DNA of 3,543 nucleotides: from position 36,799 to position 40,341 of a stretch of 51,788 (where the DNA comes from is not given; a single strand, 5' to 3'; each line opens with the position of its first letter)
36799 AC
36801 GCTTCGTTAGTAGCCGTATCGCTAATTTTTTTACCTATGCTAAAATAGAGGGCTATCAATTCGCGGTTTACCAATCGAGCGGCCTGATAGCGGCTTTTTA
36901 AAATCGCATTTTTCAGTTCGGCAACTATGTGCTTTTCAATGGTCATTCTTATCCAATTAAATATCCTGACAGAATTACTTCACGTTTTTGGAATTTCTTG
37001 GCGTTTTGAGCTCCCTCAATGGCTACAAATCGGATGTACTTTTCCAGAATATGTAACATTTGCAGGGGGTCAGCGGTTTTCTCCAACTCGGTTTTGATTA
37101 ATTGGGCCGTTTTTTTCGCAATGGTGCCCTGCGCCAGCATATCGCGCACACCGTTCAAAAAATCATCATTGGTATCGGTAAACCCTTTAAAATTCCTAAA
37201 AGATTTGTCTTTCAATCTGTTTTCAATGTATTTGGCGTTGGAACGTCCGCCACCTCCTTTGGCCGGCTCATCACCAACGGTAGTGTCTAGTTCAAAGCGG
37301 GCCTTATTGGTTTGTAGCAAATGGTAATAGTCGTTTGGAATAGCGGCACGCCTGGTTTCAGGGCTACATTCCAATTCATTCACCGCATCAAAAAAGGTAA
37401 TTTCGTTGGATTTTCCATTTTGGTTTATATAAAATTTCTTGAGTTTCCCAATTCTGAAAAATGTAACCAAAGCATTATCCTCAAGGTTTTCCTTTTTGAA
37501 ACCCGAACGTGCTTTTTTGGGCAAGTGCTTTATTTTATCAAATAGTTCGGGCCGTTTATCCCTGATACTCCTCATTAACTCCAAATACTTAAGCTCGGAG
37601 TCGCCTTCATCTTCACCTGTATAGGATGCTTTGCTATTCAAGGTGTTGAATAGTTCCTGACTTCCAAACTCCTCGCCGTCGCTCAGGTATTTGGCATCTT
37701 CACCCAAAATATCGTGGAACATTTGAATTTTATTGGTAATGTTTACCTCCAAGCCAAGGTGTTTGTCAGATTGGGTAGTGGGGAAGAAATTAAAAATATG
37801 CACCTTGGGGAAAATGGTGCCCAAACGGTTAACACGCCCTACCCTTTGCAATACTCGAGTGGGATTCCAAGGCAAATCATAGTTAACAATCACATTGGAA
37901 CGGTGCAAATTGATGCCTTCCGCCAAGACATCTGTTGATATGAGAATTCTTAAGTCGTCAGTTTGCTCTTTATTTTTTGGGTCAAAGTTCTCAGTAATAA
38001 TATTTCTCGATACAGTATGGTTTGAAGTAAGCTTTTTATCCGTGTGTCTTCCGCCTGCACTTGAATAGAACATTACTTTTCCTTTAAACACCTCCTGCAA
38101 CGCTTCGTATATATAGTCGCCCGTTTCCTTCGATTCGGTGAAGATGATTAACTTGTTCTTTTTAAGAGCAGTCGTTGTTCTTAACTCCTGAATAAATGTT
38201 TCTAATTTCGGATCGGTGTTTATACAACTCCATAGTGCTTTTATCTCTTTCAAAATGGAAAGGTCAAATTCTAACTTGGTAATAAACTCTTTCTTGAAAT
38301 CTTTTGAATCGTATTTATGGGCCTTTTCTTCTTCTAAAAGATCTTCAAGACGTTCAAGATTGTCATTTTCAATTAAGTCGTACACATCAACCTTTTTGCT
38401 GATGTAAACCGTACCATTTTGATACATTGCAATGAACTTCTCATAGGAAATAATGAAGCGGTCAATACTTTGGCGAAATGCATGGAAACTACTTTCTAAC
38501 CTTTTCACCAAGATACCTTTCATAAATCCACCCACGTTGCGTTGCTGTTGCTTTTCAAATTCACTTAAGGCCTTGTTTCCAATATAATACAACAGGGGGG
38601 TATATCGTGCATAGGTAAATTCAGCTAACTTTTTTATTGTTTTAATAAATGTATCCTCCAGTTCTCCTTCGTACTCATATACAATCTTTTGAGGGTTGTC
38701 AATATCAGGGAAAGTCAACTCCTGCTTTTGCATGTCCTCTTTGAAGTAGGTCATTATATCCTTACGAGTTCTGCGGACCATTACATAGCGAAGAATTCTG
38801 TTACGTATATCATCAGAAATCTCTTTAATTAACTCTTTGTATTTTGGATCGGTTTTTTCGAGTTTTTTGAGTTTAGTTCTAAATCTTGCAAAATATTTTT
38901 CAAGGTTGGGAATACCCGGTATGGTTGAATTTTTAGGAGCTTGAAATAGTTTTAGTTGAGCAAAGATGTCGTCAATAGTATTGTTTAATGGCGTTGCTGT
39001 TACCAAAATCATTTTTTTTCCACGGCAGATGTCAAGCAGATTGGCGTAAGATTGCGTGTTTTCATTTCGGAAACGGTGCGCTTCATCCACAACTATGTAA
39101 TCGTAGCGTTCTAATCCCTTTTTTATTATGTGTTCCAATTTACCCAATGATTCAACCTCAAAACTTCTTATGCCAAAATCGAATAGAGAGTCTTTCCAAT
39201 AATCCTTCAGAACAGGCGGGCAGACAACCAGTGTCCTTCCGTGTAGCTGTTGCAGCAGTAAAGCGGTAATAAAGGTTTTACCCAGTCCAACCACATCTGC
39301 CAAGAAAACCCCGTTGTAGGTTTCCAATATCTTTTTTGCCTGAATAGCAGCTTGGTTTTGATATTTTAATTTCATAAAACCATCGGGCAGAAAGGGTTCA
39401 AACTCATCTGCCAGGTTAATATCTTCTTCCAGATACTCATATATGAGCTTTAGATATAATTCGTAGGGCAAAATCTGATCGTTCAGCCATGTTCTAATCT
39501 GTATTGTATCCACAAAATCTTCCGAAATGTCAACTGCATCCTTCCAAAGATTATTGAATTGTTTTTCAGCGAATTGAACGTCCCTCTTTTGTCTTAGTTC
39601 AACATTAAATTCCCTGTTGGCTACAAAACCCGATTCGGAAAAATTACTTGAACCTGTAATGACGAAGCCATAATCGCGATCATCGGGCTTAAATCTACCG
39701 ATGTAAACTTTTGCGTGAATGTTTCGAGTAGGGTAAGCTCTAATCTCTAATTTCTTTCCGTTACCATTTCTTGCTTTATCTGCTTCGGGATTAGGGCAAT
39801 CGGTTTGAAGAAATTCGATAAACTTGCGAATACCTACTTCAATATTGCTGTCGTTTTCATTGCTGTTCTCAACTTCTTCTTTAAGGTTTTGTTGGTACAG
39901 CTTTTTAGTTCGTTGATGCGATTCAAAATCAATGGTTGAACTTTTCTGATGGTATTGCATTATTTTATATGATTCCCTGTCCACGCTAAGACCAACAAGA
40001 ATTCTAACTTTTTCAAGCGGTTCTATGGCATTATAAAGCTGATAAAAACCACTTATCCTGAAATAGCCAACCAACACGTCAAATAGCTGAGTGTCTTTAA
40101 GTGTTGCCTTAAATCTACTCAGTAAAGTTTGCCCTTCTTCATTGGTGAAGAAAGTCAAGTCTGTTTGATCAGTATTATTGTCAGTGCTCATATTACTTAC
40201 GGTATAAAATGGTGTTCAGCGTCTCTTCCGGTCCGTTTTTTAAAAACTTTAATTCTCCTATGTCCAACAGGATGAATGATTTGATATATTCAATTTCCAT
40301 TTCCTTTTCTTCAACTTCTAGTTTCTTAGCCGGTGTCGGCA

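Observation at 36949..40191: Single-HKD PLD nuclease fused to the N-terminus of an SNF2-type motor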

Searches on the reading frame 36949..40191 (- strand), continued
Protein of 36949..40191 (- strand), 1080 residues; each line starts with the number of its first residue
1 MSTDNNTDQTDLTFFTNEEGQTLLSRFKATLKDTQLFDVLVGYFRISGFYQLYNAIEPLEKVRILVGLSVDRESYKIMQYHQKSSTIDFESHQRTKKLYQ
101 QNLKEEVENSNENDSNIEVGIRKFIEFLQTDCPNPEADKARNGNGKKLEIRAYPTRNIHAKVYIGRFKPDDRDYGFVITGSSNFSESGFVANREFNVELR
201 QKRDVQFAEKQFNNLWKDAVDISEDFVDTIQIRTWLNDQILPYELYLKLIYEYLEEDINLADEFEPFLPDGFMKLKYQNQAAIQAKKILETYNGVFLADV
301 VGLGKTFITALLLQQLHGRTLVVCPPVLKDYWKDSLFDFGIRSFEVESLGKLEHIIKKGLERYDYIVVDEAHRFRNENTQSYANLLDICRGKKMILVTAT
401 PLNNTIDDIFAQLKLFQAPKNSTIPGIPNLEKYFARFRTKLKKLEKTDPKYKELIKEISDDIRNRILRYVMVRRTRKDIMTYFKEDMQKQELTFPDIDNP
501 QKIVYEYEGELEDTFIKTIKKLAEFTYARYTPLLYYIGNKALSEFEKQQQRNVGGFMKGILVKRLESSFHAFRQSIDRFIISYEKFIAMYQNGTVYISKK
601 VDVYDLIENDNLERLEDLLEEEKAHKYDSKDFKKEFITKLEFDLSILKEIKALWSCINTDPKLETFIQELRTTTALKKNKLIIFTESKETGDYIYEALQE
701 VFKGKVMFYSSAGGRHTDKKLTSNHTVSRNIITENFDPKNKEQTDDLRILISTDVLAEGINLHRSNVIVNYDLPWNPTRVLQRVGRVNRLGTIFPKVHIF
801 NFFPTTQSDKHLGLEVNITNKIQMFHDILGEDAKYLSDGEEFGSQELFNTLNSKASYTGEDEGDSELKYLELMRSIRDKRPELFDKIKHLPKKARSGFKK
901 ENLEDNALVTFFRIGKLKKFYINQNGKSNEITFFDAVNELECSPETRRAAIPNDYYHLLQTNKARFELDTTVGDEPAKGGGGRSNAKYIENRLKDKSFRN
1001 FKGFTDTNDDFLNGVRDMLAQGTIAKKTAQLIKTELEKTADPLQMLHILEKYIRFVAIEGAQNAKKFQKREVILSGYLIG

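Call 76: get_annotated_region(hit=H13, flank=8000)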
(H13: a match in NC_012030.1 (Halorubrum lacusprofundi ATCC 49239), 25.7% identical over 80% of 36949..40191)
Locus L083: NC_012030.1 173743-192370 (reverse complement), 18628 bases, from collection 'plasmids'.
description: Halorubrum lacusprofundi ATCC 49239 plasmid pHLAC01, complete sequence
organism: Halorubrum lacusprofundi ATCC 49239 (NCBI taxid 416348)
taxonomy: Archaea; Euryarchaeota; Halobacteria; Halobacteriales; Haloferacaceae; Halorubrum; Halorubrum lacusprofundi; Halorubrum lacusprofundi ATCC 49239
host: -; source: -; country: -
typing (MOB-suite, as given by PLSDB): non-mobilizable; mating-pair formation MPF_unknown
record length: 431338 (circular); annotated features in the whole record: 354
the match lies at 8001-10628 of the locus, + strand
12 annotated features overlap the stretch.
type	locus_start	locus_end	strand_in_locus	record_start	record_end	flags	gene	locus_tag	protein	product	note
CDS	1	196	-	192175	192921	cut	-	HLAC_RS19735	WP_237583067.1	Fic family protein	-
CDS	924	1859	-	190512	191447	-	-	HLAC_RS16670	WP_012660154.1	transposase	GO:0006313 - DNA transposition [Evidence IEA]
CDS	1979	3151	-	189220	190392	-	-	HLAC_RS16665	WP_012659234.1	ISH3-like element ISHla8 family transposase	GO:0006313 - DNA transposition [Evidence IEA]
CDS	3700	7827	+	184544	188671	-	-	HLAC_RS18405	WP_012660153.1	hypothetical protein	-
CDS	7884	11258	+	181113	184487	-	-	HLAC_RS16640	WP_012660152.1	helicase-related protein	-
CDS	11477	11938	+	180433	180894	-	-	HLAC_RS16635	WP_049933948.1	hypothetical protein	-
CDS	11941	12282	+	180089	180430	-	-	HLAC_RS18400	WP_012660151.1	hypothetical protein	-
CDS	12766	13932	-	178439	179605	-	-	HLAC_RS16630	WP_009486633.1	ISH3-like element ISHla1 family transposase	GO:0006313 - DNA transposition [Evidence IEA]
CDS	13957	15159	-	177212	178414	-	-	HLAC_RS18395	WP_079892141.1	hypothetical protein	-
CDS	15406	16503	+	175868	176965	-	-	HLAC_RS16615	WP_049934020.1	hypothetical protein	-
CDS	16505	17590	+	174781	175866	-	-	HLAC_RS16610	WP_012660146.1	hypothetical protein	-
CDS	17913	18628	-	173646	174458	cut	-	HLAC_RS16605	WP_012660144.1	hypothetical protein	-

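Call 77: get_annotated_region(hit=H6, flank=8000)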
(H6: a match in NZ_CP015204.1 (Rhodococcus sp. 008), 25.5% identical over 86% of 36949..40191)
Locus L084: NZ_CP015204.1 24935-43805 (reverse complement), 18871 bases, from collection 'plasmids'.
description: Rhodococcus sp. 008 plasmid pR8C1, complete sequence
organism: Rhodococcus sp. 008 (NCBI taxid 1723645)
taxonomy: Bacteria; Actinomycetota; Actinomycetes; Mycobacteriales; Nocardiaceae; Rhodococcus; Rhodococcus sp. 008
host: -; source: Skate,bacterial culture,renal tissue; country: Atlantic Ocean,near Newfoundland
typing (MOB-suite, as given by PLSDB): mobilizable; replicon rep_cluster_87; relaxase MOBF
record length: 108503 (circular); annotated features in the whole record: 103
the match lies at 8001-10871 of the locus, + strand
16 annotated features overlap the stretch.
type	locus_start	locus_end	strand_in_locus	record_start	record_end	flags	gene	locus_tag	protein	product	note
CDS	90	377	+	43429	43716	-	nrdH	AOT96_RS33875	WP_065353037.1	glutaredoxin-like protein NrdH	-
CDS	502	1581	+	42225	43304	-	-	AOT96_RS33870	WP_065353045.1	tyrosine-type recombinase/integrase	GO:0015074 - DNA integration [Evidence IEA]; GO:0006310 - DNA recombination [Evidence IEA]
CDS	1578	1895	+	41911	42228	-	-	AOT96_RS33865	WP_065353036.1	helix-turn-helix transcriptional regulator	-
CDS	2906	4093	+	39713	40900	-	-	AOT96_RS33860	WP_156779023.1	hypothetical protein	-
CDS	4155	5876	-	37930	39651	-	-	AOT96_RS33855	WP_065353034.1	ATP-dependent helicase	-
CDS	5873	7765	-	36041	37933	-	-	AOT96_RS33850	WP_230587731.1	AAA family ATPase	-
CDS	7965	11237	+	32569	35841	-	-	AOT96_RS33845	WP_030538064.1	helicase-related protein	-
CDS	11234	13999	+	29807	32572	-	-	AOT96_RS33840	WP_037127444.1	DNA methyltransferase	-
CDS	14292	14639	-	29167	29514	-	-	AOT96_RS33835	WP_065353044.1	DUF3024 domain-containing protein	-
CDS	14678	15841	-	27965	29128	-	-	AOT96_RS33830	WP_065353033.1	IS30 family transposase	-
CDS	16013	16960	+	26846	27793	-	-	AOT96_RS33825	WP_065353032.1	recombinase family protein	GO:0006310 - DNA recombination [Evidence IEA]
CDS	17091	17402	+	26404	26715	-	-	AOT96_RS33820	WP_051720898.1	hypothetical protein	-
CDS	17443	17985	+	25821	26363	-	-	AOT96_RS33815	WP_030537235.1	DnaB-like helicase N-terminal domain-containing protein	GO:0006260 - DNA replication [Evidence IEA]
CDS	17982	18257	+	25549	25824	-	-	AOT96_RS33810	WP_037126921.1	hypothetical protein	-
CDS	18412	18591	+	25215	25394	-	-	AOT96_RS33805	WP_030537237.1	hypothetical protein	-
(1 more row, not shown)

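Call 78: get_annotated_region(hit=H1, flank=8000)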
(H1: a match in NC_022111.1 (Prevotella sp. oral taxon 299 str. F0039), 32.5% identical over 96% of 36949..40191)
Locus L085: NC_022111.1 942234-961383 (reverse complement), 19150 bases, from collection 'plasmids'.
description: Prevotella sp. oral taxon 299 str. F0039 plasmid unnamed, complete sequence
organism: Prevotella sp. oral taxon 299 str. F0039 (NCBI taxid 575614)
taxonomy: Bacteria; Bacteroidota; Bacteroidia; Bacteroidales; Prevotellaceae; Prevotella; Prevotella sp. oral taxon 299; Prevotella sp. oral taxon 299 str. F0039
host: -; source: Homo sapiens; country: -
typing (MOB-suite, as given by PLSDB): non-mobilizable; replicon rep_cluster_406,rep_cluster_742,rep_cluster_90; mating-pair formation MPF_T
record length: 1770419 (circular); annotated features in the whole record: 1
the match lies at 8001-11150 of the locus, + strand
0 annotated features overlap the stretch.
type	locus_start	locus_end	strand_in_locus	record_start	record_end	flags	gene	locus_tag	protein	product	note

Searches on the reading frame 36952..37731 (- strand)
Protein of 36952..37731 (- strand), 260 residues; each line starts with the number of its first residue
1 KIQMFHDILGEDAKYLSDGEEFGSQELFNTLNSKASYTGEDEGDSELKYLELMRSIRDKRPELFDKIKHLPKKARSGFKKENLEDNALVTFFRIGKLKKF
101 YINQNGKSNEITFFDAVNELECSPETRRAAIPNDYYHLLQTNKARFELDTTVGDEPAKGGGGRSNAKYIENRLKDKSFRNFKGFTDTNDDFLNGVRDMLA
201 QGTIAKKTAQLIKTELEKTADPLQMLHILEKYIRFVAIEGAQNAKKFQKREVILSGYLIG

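Call 62: search_solved_structures(query=A4, max_evalue=10, show_alignments=2)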
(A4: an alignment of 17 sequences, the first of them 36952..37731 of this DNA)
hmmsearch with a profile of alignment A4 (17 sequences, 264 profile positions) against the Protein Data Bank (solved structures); distinct sequences matched with E-value up to 10: 2.
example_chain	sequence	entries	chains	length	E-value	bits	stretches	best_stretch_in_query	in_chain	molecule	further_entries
36za_5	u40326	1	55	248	0.22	14.5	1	181-251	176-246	Tail Tube gp217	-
11fg_Z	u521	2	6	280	0.32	13.9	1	181-251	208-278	PVC Protein gp192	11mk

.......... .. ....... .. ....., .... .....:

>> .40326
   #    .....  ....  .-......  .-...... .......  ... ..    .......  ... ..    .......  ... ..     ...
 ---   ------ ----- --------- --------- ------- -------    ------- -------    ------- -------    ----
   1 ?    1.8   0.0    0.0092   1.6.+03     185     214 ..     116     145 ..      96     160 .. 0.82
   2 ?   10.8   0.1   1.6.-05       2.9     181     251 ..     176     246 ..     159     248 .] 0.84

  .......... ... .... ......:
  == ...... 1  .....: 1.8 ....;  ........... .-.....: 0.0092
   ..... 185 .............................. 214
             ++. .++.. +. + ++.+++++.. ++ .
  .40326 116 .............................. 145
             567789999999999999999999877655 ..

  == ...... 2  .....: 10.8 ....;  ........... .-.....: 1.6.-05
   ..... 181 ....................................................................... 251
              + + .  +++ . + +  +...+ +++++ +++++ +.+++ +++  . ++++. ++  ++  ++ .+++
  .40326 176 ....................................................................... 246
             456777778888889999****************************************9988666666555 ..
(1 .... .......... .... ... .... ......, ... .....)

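Call 63: search_protein_families(library=pfam, alignment_id=A4, max_evalue=1)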
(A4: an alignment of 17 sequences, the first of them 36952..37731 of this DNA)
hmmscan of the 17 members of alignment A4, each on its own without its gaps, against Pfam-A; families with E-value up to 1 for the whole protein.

A. member 1, window:36952-37731:- (260 aa): 0 families

B. families by the number of members that match (of 17 scanned): 14 families
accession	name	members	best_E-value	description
PF01866.22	Diphthamide_syn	1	0.0033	Putative diphthamide synthesis protein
PF21080.2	Methyltrans_Mon_1st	1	0.013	Virus-capping methyltransferase, connector domain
PF09280.16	XPC-binding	1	0.016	XPC-binding domain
PF16739.11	CARD_2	1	0.031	Caspase recruitment domain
PF14798.11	Ca_hom_mod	1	0.043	Calcium homeostasis modulator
PF18921.5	Cyanophycin_syn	1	0.052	Cyanophycin synthase-like N-terminal domain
PF22928.2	INTS1_R4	1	0.063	Integrator complex subunit 1, R4 domain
PF18308.6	GGA_N-GAT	1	0.068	N-terminal extension of GAT domain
PF10788.14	DUF2603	1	0.14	Protein of unknown function (DUF2603)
PF23528.1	Microp_apicomplexa_15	1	0.14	Apicomplexa microprotein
PF04889.17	Cwf_Cwc_15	1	0.15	Cwf15/Cwc15 cell cycle control protein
PF06089.17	Asparaginase_II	1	0.16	L-asparaginase II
PF12630.12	Pox_polyA_pol_N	1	0.43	Poxvirus poly(A) polymerase N-terminal domain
PF13877.11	RPAP3_C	1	0.95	Potential Monad-binding region of RPAP3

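Call 71: search_protein_families(library=padloc, proteins=[window:36952-37731:-], max_evalue=0.1)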
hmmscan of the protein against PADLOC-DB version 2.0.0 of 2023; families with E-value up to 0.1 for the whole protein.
window:36952-37731:- (260 aa): 0 families
